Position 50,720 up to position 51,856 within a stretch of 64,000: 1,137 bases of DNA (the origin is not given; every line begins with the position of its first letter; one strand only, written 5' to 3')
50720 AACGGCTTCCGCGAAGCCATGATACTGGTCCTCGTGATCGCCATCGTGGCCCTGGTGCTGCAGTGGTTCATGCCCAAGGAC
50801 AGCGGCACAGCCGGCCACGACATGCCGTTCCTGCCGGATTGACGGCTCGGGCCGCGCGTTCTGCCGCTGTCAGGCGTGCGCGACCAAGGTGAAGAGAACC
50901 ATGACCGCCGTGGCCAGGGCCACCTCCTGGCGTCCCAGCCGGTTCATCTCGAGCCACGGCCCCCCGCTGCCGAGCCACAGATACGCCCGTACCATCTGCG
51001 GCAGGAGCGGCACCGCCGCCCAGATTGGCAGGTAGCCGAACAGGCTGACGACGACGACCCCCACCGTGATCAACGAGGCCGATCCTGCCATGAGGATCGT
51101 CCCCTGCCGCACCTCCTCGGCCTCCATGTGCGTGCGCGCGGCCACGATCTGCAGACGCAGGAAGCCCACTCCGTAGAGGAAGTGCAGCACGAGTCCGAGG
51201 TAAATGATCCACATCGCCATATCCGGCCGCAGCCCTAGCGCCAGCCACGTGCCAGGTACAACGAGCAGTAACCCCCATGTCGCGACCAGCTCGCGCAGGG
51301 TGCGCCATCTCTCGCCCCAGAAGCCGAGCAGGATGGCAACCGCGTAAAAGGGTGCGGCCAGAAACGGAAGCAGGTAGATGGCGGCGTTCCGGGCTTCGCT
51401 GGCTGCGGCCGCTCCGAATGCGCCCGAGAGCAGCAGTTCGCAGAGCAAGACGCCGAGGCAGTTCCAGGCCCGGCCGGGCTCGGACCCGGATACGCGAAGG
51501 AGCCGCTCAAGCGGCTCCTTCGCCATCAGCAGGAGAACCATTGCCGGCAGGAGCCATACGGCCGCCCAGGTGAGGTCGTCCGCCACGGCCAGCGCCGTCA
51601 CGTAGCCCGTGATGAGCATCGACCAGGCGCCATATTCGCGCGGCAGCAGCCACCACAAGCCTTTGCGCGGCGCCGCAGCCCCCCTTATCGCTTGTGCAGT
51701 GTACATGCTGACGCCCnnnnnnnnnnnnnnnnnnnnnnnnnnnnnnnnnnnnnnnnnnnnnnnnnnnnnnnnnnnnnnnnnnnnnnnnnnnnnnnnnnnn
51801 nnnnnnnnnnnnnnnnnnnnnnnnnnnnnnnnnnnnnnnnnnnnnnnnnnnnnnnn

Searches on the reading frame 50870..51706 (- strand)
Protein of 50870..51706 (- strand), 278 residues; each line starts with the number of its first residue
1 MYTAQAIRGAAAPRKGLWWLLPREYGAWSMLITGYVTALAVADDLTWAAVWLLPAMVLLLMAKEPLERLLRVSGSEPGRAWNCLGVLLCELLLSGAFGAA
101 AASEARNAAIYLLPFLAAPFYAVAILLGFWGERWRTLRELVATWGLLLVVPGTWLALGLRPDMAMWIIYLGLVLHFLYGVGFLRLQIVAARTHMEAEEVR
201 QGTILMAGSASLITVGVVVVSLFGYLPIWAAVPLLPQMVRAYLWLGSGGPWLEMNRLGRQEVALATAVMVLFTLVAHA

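Call 67: search_protein_families(library=pfam, proteins=[window:50870-51706:-], max_evalue=0.0001)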
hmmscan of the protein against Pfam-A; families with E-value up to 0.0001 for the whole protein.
window:50870-51706:- (278 aa): 1 family
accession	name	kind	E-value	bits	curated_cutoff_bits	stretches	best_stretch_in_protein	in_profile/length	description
PF14256.11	YwiC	-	1.7e-08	35.2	25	1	21-143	1-115/126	YwiC-like protein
